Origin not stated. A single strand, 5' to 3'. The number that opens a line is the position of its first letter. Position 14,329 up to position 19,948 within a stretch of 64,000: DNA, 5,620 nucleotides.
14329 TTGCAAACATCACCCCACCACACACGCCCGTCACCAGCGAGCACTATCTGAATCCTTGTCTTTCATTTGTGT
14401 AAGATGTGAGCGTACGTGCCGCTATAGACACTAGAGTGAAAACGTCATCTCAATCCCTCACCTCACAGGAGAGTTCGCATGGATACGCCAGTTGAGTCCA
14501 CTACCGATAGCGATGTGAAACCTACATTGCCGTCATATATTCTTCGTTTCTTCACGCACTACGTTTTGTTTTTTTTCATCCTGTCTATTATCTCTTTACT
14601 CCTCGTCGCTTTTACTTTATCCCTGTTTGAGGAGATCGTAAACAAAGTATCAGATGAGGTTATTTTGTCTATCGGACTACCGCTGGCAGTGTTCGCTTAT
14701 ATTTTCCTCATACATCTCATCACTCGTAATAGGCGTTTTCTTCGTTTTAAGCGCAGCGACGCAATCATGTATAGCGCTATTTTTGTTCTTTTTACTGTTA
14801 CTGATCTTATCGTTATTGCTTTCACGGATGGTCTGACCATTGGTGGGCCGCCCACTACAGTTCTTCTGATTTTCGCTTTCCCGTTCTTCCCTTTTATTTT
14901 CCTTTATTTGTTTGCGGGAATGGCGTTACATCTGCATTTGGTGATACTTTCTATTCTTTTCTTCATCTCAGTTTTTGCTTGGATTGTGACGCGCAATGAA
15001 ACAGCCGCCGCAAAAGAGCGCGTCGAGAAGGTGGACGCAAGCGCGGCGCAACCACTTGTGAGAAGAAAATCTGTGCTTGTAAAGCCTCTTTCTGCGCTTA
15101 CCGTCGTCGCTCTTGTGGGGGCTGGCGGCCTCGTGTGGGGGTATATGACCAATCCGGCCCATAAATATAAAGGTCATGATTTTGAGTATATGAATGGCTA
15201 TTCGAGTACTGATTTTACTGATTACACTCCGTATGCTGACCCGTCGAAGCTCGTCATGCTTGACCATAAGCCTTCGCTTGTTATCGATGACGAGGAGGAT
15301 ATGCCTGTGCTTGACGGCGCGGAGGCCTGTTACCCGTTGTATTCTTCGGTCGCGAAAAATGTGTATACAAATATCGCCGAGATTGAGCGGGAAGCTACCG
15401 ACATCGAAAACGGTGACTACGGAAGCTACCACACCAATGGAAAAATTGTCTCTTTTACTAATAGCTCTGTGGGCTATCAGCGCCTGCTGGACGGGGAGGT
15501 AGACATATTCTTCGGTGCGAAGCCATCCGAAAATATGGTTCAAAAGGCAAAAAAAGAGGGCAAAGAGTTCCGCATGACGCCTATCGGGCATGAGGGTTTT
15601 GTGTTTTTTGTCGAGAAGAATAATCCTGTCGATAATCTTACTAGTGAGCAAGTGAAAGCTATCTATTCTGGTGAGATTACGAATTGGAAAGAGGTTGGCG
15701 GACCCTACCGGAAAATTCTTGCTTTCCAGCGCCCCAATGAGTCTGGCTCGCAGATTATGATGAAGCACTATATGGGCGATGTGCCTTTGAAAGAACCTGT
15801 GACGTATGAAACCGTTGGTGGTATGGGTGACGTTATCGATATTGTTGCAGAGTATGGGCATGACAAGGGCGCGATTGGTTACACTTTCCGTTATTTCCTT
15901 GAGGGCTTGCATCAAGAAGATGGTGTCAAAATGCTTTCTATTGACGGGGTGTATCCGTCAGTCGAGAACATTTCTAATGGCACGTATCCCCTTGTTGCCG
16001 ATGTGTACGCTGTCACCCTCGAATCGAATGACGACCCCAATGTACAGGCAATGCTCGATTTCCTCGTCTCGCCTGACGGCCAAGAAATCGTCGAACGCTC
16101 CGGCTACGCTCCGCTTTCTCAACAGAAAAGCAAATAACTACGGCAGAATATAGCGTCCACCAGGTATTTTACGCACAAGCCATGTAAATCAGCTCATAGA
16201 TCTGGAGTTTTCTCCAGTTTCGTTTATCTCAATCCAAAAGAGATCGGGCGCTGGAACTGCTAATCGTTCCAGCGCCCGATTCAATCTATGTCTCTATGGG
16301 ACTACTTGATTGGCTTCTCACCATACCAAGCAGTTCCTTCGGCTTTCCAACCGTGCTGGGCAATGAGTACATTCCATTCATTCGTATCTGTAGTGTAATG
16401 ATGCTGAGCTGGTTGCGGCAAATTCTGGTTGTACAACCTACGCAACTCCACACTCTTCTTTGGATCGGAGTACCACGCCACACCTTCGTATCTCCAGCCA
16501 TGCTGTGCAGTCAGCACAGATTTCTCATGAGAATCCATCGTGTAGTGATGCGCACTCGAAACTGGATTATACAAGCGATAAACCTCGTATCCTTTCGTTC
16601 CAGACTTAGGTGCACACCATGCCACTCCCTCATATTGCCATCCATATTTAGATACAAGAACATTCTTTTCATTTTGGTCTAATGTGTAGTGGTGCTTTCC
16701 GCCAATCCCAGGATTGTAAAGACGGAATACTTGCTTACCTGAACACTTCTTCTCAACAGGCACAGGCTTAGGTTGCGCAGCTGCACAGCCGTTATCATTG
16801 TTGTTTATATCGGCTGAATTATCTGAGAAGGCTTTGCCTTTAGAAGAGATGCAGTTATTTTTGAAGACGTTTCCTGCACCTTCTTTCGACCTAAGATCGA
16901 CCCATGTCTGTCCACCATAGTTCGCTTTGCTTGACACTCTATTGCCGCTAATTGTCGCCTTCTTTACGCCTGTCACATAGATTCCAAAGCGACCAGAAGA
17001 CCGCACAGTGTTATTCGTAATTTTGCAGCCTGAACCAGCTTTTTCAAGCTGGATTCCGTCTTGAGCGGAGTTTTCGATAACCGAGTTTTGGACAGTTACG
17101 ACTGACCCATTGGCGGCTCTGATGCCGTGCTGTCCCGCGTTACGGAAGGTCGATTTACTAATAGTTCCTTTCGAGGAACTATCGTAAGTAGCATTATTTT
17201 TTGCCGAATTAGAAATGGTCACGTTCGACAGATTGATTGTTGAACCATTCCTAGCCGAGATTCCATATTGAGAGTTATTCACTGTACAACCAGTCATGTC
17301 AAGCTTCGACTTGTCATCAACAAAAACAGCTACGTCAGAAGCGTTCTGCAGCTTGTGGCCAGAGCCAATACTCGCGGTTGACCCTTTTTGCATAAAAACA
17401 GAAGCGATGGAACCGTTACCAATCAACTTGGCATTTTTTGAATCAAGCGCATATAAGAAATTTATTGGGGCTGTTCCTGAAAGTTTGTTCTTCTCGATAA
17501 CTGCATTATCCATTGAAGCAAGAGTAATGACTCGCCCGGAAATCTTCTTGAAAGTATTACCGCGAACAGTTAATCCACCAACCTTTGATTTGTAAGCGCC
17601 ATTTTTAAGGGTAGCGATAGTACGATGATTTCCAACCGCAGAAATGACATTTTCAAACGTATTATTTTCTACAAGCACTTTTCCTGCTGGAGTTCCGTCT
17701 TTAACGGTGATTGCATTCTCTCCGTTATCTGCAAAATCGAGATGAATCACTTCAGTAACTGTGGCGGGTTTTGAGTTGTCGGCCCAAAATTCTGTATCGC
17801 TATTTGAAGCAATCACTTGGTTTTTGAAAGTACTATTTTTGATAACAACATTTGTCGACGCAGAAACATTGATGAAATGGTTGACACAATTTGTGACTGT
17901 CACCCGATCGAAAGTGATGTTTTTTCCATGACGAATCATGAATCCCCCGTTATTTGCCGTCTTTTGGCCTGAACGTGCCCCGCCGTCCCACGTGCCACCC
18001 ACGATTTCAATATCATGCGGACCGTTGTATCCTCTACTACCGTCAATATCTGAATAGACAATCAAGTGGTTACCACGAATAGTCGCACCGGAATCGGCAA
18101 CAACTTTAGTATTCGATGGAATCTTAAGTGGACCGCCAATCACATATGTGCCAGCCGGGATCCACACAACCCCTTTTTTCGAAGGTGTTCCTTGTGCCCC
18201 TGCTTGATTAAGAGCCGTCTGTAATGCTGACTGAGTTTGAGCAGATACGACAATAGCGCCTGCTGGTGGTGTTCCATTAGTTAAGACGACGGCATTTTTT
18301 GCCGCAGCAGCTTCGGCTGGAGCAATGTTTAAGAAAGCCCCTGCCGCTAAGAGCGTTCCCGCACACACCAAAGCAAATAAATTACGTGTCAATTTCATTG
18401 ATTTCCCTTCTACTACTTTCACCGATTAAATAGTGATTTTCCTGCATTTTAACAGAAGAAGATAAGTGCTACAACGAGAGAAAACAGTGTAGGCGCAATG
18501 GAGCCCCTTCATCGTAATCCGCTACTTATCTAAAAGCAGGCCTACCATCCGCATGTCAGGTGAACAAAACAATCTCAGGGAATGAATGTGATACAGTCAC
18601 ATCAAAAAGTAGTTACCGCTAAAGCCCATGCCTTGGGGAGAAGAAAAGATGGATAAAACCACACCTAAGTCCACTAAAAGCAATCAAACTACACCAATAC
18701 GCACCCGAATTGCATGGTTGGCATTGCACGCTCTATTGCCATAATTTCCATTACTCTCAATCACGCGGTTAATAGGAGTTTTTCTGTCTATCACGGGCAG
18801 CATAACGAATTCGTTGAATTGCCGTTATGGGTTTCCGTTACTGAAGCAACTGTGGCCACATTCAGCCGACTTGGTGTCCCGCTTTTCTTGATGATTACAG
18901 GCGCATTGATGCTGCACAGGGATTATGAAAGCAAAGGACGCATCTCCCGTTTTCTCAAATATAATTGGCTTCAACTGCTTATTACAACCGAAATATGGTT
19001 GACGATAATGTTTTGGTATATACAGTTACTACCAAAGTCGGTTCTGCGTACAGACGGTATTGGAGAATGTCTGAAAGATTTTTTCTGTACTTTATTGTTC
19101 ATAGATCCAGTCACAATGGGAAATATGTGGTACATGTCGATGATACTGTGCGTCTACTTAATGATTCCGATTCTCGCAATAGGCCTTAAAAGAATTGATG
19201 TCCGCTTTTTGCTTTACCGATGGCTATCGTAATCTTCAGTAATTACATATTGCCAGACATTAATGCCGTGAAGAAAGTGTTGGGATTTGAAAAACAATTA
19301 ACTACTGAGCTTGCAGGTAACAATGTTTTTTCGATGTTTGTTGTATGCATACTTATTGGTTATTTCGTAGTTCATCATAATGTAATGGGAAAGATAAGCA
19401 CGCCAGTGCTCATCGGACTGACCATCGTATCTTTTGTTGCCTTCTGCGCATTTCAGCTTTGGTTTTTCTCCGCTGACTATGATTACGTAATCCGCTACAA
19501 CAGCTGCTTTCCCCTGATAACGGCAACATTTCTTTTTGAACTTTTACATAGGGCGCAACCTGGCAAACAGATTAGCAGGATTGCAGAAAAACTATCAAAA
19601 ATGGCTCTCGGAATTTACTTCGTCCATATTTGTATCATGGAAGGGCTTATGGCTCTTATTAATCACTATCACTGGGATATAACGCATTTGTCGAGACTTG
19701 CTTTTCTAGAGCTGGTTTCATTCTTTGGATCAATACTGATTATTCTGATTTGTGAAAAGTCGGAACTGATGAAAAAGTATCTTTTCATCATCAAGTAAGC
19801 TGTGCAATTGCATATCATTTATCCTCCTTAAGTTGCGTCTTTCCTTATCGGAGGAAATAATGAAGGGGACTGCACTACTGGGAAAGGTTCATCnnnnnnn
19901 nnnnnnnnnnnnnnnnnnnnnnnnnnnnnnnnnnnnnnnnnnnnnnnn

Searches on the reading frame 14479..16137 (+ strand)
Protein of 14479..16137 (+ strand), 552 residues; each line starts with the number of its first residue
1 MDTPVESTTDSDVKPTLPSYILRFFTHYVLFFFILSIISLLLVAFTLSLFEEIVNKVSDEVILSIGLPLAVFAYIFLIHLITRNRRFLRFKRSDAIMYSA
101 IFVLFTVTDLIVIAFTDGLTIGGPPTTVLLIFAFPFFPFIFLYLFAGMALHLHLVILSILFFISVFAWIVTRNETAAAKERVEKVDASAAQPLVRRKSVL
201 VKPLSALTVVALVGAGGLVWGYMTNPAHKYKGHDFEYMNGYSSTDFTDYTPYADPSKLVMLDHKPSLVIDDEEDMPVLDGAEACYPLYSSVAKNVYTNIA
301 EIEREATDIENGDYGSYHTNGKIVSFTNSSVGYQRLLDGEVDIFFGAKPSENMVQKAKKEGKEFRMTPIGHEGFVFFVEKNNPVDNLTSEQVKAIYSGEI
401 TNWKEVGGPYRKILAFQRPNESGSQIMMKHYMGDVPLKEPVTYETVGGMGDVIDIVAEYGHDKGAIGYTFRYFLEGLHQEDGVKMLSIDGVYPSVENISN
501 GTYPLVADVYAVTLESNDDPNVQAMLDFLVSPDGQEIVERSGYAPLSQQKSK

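Call 3: search_protein_families(library=pfam, proteins=[window:14479-16137:+])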
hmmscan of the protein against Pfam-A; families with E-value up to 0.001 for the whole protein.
window:14479-16137:+ (552 aa): 2 families
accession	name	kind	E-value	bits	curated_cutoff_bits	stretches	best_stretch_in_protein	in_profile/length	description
PF12849.12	PBP_like_2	-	3.6e-27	96.2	27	1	324-532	42-266/267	PBP superfamily domain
PF13531.11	SBP_bac_11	-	1.6e-06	28.5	25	1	324-543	30-226/227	Bacterial extracellular solute-binding protein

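Call 4: search_protein_families(library=ncbifam, proteins=[window:14479-16137:+])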
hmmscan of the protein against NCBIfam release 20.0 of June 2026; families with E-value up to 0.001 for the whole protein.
window:14479-16137:+ (552 aa): 1 family
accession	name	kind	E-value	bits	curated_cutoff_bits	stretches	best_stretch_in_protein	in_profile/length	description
TIGR02136.1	ptsS_2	subfamily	7.7e-38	130.4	206.6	1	314-546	60-295/295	phosphate ABC transporter substrate-binding protein PstS family protein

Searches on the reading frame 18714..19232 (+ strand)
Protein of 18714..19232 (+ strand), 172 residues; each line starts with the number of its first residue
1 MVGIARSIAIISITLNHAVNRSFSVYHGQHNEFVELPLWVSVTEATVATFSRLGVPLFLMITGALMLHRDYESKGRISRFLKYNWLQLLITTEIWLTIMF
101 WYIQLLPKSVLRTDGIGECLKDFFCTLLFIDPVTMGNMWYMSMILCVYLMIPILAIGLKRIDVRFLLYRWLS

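Call 3: search_protein_families(library=pfam, proteins=[window:18714-19232:+])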
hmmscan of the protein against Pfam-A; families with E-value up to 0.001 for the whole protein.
window:18714-19232:+ (172 aa): 1 family
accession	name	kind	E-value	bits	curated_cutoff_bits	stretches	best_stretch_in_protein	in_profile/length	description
PF01757.29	Acyl_transf_3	-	1.9e-16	60.5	31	1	4-167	6-154/326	Acyltransferase domain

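Call 4: search_protein_families(library=ncbifam, proteins=[window:18714-19232:+])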
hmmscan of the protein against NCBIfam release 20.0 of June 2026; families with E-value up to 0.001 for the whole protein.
window:18714-19232:+ (172 aa): 0 families

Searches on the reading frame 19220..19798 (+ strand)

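Call 3: search_protein_families(library=pfam, proteins=[window:19220-19798:+])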
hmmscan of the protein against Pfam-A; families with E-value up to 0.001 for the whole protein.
window:19220-19798:+ (192 aa): 1 family
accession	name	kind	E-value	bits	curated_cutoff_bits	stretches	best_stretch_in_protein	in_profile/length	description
PF01757.29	Acyl_transf_3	-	1.3e-10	41.3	31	1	35-174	182-324/326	Acyltransferase domain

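Call 4: search_protein_families(library=ncbifam, proteins=[window:19220-19798:+])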
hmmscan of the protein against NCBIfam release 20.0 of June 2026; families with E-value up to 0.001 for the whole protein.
window:19220-19798:+ (192 aa): 0 families
